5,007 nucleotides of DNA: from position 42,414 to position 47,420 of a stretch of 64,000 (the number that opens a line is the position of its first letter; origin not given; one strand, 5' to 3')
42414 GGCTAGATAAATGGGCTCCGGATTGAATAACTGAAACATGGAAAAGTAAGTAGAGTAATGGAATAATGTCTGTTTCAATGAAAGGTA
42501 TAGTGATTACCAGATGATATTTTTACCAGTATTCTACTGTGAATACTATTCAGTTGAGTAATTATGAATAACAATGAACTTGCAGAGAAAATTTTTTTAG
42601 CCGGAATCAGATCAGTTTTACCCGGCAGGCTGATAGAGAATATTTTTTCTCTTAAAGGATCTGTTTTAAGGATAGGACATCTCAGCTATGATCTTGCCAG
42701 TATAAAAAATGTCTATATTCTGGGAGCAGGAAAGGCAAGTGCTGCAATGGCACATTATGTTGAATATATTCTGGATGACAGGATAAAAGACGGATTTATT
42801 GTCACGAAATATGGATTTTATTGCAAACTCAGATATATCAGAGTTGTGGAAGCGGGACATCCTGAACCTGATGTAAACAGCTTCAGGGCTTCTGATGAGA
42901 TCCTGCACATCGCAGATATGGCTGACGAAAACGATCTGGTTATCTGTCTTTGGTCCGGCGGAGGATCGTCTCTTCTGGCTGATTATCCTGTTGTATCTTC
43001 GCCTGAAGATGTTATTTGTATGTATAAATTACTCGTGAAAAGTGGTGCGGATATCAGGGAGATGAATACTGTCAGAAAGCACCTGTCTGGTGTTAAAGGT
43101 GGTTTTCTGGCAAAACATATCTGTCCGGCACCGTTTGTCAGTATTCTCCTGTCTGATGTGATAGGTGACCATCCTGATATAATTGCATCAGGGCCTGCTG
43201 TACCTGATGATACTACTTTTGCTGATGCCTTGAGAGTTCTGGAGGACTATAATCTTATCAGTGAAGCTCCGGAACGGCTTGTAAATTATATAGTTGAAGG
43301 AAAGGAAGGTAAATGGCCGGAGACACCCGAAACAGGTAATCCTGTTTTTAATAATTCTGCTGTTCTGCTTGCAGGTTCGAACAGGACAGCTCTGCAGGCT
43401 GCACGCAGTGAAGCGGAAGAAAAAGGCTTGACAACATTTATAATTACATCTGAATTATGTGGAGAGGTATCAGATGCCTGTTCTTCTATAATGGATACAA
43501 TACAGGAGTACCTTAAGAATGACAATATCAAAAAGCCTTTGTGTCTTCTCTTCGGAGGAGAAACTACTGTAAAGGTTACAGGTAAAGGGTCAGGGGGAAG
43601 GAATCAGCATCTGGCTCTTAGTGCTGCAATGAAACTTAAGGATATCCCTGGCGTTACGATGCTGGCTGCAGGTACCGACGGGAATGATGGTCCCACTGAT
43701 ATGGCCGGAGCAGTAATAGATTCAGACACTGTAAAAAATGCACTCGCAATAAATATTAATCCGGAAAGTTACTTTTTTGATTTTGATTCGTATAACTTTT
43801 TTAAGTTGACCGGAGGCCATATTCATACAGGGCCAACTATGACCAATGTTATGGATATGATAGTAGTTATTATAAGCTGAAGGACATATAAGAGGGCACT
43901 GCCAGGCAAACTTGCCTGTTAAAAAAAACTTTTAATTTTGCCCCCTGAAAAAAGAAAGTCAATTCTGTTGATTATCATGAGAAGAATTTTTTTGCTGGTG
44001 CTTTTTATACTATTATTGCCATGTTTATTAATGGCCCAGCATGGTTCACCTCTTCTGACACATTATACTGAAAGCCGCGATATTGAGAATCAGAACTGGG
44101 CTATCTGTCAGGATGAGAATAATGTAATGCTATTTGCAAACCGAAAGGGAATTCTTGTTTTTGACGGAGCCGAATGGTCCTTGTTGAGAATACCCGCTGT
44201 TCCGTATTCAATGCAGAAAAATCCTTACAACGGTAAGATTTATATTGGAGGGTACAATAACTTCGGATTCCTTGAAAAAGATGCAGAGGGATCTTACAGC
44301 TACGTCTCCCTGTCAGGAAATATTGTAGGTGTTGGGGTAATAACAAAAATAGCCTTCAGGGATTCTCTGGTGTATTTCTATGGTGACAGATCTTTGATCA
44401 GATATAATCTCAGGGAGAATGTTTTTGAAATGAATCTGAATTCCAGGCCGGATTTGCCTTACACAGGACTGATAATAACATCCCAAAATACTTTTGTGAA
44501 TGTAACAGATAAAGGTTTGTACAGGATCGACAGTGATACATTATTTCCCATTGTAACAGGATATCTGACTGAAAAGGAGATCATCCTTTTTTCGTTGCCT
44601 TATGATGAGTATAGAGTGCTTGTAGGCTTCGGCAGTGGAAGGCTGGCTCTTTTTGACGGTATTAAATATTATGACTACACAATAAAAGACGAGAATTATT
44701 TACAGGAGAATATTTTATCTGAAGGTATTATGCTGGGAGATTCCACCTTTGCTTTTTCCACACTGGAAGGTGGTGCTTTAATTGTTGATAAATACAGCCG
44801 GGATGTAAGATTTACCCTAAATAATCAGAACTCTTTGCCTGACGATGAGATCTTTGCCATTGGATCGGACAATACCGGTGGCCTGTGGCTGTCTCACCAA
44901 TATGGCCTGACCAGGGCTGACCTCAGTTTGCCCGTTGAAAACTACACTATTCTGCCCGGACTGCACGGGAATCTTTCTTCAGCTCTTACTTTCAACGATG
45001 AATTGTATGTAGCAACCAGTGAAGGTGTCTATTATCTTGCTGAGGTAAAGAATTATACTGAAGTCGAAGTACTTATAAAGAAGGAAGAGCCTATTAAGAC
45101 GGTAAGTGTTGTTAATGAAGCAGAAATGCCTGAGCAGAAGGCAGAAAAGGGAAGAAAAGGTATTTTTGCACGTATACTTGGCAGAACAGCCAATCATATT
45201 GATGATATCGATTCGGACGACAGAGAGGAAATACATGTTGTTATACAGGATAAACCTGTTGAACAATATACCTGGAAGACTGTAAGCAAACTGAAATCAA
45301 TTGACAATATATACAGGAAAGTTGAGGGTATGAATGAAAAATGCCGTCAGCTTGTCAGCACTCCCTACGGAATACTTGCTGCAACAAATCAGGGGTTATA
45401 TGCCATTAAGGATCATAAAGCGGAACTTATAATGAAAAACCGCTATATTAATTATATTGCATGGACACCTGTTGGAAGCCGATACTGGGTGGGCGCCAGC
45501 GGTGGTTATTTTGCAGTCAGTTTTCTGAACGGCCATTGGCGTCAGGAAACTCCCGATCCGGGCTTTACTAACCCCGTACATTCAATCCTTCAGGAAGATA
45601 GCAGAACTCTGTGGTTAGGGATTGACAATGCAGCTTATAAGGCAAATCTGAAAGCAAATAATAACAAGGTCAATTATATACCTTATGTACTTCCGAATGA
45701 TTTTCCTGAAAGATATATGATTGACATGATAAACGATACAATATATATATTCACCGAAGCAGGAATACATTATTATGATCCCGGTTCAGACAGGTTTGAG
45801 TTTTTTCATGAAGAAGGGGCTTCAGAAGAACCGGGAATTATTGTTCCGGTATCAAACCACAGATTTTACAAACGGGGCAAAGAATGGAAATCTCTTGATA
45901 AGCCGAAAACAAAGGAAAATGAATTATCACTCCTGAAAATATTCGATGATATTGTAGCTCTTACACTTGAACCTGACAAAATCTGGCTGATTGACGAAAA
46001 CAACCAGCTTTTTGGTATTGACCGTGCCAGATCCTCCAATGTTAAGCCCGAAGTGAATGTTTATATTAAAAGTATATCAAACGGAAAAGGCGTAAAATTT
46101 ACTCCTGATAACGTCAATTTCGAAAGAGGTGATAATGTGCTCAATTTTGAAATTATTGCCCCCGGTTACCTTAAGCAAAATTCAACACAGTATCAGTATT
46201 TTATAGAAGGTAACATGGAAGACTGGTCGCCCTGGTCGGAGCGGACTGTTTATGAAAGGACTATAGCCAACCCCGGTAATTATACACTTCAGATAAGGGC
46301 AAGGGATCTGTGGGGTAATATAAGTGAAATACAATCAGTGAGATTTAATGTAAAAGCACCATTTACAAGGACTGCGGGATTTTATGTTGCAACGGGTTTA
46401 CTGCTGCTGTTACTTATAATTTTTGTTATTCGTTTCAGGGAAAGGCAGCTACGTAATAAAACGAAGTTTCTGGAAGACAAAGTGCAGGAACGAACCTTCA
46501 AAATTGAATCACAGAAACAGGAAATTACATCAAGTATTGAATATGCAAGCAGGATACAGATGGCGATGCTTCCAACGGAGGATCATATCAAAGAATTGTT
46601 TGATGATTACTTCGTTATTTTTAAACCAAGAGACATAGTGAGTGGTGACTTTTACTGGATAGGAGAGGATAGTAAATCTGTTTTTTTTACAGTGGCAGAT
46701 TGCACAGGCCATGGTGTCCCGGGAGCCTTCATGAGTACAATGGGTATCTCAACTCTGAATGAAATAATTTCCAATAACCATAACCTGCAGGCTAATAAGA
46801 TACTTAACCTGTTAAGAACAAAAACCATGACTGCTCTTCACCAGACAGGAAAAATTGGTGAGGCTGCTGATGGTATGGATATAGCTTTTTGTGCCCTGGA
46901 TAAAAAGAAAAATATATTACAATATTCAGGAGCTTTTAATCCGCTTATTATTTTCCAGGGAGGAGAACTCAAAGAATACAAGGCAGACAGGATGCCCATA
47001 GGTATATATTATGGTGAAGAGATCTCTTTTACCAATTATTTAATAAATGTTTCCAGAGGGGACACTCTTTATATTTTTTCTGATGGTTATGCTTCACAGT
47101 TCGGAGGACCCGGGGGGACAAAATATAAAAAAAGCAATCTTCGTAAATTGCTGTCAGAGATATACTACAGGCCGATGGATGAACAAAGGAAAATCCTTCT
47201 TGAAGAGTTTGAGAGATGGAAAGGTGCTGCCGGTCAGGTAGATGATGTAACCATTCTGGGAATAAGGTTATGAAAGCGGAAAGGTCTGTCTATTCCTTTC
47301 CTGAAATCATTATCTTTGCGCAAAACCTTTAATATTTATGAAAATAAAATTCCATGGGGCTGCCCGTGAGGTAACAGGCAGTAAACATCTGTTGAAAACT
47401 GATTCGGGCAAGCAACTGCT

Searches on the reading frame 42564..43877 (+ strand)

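Call 51: search_protein_families(library=pfam, proteins=[window:42564-43877:+], max_evalue=0.00001)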
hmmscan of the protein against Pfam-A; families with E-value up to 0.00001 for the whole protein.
window:42564-43877:+ (438 aa): 2 families
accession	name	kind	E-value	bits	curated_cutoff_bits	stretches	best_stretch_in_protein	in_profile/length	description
PF13660.11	DUF4147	-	1.2e-69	234.8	23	1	7-242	2-232/234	Domain of unknown function (DUF4147)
PF05161.18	MOFRL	-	5.2e-38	129.9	28.3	1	326-431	1-106/106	MOFRL family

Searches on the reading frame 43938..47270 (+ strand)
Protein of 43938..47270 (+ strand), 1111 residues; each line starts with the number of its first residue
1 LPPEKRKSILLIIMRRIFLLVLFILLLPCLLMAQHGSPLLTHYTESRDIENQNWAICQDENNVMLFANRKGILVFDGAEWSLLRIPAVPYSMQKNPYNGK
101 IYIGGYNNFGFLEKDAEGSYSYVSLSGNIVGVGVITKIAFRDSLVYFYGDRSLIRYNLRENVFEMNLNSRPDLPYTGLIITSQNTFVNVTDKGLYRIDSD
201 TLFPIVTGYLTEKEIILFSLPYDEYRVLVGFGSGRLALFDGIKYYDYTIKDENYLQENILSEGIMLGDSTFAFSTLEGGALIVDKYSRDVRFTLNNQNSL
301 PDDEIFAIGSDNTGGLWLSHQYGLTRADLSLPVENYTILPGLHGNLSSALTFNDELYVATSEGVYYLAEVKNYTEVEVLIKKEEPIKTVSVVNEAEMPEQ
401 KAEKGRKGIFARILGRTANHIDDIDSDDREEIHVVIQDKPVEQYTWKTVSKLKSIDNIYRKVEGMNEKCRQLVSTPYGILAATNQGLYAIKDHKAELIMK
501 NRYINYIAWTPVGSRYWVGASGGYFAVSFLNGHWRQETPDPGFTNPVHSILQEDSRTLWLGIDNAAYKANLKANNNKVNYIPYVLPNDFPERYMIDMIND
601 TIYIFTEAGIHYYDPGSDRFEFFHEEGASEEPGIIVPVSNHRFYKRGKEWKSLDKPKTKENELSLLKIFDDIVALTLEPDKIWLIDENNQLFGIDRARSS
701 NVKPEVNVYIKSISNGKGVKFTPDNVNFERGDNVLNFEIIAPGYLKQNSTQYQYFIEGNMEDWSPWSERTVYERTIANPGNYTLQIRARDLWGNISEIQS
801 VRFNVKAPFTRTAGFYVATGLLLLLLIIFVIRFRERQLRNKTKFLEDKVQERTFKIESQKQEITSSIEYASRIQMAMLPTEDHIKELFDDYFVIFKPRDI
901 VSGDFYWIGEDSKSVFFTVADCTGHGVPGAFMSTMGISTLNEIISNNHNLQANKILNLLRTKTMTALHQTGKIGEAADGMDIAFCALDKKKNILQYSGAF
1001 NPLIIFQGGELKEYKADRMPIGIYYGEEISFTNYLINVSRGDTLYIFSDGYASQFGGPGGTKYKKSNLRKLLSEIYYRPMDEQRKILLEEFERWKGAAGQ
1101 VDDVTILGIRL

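Call 51: search_protein_families(library=pfam, proteins=[window:43938-47270:+], max_evalue=0.00001)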
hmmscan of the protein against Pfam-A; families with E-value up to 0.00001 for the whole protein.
window:43938-47270:+ (1111 aa): 1 family
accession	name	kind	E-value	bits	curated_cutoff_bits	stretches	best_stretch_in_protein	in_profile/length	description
PF07228.17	SpoIIE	-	2.8e-18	67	25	1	912-1110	2-190/192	Stage II sporulation protein E (SpoIIE)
